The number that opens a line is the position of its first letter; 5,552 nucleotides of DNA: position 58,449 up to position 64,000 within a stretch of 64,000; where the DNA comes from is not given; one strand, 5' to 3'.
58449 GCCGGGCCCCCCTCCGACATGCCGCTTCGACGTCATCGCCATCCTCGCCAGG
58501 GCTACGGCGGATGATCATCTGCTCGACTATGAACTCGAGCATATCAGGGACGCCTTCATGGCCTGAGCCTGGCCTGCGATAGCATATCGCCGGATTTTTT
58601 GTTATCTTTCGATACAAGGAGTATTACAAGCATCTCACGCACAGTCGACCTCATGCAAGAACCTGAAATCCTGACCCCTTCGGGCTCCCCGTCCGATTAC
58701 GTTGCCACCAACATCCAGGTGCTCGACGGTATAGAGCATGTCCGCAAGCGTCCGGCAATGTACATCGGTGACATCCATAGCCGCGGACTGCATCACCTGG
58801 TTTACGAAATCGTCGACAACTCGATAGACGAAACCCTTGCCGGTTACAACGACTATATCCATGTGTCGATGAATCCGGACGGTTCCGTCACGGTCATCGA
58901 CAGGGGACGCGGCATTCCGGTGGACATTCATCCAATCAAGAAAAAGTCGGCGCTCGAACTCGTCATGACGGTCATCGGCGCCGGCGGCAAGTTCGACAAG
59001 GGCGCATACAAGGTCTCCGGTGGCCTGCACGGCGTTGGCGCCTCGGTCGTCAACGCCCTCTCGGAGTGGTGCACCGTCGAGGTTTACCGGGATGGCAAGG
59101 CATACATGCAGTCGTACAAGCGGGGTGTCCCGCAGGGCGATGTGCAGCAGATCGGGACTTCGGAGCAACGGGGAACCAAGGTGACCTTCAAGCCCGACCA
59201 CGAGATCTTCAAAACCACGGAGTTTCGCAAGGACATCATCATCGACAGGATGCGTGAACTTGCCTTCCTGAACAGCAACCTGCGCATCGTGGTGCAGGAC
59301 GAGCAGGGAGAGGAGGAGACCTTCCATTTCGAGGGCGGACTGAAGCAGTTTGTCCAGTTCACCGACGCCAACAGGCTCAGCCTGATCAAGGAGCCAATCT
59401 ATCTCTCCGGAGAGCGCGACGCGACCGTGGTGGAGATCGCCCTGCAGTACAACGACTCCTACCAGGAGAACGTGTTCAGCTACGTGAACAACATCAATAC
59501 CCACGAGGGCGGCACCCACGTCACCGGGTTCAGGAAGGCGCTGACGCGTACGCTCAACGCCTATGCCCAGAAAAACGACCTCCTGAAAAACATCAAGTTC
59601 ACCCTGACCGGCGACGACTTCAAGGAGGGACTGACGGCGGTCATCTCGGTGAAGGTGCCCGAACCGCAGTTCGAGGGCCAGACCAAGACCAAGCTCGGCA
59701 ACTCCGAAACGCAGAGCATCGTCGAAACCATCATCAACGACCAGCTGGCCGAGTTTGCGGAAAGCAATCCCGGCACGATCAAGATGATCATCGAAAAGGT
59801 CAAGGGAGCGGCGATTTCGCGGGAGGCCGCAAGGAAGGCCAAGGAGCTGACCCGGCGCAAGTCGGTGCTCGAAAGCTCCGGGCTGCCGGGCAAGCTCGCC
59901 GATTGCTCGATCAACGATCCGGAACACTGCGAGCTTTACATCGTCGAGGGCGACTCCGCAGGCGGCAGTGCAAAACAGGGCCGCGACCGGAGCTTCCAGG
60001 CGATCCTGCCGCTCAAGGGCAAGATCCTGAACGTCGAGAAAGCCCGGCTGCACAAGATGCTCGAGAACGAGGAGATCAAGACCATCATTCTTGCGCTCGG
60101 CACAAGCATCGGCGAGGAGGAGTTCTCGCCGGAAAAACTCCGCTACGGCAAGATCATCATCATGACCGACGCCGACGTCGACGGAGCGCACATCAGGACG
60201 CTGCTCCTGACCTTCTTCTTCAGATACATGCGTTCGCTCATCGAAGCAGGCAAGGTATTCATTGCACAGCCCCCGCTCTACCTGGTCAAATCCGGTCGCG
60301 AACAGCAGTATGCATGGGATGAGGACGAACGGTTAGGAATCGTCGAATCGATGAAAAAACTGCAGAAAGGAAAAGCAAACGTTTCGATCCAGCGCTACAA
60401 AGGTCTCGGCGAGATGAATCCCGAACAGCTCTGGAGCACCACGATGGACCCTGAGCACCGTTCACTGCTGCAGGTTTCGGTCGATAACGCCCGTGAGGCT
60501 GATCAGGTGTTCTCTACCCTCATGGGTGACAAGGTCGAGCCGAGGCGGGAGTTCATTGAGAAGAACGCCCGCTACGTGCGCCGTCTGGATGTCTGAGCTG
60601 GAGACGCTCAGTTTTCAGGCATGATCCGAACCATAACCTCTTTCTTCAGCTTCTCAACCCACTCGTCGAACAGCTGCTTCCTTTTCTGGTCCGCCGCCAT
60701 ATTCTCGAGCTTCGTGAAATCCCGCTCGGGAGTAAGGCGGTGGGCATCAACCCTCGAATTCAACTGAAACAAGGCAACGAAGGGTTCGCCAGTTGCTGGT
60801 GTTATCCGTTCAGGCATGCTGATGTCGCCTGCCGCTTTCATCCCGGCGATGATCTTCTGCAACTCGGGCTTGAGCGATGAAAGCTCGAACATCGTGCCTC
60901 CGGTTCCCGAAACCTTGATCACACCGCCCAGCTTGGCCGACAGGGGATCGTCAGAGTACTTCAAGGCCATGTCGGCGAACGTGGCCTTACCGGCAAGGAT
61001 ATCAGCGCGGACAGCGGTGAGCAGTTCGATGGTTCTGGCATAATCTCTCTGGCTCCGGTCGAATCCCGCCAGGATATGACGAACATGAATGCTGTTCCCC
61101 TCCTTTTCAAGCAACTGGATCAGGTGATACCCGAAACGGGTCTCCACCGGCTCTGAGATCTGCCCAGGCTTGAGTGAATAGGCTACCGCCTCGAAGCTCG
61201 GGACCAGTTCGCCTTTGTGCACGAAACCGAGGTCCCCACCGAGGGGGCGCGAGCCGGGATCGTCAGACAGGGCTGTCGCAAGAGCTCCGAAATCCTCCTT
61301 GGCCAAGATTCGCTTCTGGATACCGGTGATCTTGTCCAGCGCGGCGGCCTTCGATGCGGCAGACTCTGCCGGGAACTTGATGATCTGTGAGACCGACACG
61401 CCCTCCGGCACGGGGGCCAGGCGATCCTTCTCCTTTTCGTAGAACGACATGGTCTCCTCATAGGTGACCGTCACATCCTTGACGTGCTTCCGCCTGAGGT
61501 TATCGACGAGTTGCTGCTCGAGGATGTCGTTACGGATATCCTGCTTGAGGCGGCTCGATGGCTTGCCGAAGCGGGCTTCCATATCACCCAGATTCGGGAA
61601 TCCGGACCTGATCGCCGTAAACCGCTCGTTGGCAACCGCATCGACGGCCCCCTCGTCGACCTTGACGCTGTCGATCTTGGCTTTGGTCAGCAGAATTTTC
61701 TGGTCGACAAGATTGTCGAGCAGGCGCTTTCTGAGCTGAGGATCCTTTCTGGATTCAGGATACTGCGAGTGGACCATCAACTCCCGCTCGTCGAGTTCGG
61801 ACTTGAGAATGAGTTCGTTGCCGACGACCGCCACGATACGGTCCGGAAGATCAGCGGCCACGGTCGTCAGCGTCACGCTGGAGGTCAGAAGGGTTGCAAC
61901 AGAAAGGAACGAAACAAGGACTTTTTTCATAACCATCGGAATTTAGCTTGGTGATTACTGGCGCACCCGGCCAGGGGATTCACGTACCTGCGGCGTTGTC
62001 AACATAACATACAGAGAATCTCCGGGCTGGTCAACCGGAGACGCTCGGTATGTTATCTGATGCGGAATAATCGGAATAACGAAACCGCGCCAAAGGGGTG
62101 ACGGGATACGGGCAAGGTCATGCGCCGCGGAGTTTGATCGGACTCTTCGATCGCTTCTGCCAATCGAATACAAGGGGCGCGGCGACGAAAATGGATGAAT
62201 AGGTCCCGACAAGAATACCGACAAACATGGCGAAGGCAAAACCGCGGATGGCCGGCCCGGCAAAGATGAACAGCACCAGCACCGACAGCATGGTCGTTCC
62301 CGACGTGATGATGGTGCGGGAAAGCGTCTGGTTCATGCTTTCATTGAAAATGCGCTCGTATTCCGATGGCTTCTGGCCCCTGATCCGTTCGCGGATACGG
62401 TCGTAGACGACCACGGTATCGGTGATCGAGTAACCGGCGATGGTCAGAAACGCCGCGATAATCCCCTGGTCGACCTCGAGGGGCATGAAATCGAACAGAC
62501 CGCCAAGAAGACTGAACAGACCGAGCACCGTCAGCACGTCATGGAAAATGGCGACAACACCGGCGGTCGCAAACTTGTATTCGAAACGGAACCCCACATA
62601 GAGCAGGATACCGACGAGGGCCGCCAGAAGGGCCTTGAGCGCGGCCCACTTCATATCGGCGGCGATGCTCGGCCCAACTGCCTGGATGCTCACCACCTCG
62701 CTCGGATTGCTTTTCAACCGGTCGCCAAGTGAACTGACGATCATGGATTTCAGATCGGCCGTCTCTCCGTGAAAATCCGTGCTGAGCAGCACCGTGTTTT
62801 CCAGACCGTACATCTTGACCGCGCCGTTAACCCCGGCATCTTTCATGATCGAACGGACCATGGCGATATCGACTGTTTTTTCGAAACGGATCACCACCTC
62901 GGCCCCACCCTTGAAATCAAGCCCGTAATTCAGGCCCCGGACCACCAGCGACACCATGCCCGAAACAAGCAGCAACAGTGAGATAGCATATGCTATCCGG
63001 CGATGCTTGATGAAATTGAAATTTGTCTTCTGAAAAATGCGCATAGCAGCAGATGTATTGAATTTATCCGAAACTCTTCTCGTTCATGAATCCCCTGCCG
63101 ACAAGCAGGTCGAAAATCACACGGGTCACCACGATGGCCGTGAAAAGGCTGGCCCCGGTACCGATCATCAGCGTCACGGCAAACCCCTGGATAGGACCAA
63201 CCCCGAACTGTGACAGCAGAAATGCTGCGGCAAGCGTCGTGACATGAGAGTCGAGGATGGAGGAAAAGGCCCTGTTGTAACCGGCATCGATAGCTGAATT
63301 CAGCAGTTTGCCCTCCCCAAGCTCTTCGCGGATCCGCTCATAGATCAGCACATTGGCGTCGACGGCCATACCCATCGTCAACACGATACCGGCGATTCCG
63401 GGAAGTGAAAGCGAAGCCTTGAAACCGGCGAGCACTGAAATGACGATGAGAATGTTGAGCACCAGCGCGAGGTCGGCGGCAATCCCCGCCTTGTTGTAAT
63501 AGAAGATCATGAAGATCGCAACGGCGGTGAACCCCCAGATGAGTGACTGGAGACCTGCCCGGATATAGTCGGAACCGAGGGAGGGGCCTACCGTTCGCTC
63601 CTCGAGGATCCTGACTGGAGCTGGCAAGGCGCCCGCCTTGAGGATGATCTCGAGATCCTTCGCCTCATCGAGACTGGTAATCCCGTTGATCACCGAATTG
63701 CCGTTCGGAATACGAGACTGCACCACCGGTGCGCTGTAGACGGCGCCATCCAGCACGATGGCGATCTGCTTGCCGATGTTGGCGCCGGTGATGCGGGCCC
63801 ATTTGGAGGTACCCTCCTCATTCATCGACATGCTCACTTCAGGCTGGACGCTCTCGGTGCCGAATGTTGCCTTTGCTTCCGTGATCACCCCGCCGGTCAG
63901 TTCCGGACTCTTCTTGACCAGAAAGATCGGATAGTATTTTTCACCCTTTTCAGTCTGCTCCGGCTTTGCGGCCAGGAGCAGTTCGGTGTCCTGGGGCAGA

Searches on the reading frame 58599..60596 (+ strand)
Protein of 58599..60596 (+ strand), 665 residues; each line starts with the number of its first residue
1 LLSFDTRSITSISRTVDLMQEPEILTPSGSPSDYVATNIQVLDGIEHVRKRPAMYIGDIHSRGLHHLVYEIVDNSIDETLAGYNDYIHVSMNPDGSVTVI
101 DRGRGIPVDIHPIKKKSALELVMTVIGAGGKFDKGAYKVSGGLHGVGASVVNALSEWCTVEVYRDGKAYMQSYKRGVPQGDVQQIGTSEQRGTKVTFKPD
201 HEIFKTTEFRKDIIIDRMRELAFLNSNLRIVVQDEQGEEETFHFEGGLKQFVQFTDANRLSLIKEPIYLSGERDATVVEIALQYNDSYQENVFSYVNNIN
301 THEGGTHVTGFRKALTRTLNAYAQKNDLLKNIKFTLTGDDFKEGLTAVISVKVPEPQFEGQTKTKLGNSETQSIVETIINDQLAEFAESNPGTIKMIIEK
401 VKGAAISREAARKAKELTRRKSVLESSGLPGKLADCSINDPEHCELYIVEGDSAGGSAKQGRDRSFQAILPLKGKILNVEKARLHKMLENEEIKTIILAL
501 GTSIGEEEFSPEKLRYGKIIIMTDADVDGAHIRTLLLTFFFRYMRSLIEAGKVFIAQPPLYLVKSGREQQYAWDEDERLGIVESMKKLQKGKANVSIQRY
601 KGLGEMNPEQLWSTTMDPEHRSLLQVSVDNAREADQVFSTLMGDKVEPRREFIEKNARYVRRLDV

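Call 40: search_protein_families(library=pfam, proteins=[window:58599-60596:+], max_evalue=0.001)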
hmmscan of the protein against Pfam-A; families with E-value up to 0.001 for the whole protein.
window:58599-60596:+ (665 aa): 4 families
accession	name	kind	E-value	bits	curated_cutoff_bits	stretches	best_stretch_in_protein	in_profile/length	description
PF00204.31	DNA_gyraseB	-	1.6e-60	204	27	1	247-416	1-172/173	DNA gyrase B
PF00986.26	DNA_gyraseB_C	-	1.4e-32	112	29.8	1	593-654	2-63/63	DNA gyrase B subunit, carboxyl terminus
PF01751.28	Toprim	-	6.5e-20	71.6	23.1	1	445-557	1-95/96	Toprim domain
PF02518.31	HATPase_c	-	6.4e-16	59.2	26.4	1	61-201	3-109/111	Histidine kinase-, DNA gyrase B-, and HSP90-like ATPase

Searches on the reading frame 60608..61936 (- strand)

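Call 40: search_protein_families(library=pfam, proteins=[window:60608-61936:-], max_evalue=0.001)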
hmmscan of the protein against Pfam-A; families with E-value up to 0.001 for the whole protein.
window:60608-61936:- (442 aa): 5 families
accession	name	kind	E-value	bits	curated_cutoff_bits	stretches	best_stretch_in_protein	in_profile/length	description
PF00639.27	Rotamase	-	4e-37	127.5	21.7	2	187-275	5-95/97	PPIC-type PPIASE domain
PF13616.12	Rotamase_3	-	4e-31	108.4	22.5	2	176-278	12-115/116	PPIC-type PPIASE domain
PF13145.12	Rotamase_2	-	6.4e-13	50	27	1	157-279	1-109/121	PPIC-type PPIASE domain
PF09312.16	SurA_N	-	5.2e-09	36.7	30.8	1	32-142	2-116/118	SurA N-terminal domain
PF13624.11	SurA_N_3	-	0.00034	20.9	27.2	0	6-100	16-115/162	SurA-like N-terminal domain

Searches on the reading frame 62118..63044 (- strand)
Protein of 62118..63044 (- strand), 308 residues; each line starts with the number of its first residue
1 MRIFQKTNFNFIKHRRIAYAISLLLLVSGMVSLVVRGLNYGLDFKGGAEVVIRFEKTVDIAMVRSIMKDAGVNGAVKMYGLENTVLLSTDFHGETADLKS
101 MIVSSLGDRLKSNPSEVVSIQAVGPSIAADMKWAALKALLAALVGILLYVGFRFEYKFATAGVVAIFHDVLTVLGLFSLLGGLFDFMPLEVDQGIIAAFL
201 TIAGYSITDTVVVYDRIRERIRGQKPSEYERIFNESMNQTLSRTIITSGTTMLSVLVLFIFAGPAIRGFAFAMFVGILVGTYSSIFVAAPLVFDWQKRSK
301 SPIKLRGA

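Call 40: search_protein_families(library=pfam, proteins=[window:62118-63044:-], max_evalue=0.001)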
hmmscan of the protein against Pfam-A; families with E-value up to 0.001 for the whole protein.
window:62118-63044:- (308 aa): 2 families
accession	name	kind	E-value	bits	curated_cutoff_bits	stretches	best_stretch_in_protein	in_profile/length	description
PF02355.23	SecD_SecF_C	-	3.9e-63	212.7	20.5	1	115-297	13-188/189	Protein export membrane protein SecD/SecF, C-terminal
PF07549.19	Sec_GG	-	7e-11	41.7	20.3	1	31-58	1-28/28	SecD/SecF GG Motif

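Call 76: find_encoding_contigs(protein=window:62118-63044:-, flank=10000, max_places=3)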
Protein window:62118-63044:- (308 aa): 2 contigs read that carry it; 1 place shown.
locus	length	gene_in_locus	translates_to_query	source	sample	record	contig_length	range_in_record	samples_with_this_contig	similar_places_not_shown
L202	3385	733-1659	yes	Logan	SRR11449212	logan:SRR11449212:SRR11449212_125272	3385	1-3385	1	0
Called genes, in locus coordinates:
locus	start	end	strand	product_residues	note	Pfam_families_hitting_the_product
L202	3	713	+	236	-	?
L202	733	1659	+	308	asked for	PF07549:Sec_GG, PF02355:SecD_SecF_C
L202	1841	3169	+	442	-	PF09312:SurA_N, PF13145:Rotamase_2, PF13616:Rotamase_3, PF00639:Rotamase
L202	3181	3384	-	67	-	?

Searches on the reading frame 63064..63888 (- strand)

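Call 40: search_protein_families(library=pfam, proteins=[window:63064-63888:-], max_evalue=0.001)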
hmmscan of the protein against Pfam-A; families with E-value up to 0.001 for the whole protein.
window:63064-63888:- (274 aa): 3 families
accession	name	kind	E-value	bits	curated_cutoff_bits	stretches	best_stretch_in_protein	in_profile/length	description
PF22599.2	SecDF_P1_head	-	1.3e-27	96.3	27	1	2-90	26-114/114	SecDF, P1 head subdomain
PF02355.23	SecD_SecF_C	-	6.5e-20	71.8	20.5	1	93-258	14-182/189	Protein export membrane protein SecD/SecF, C-terminal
PF03176.21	MMPL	-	8.2e-06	25.4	20.5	1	136-252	177-292/333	MMPL family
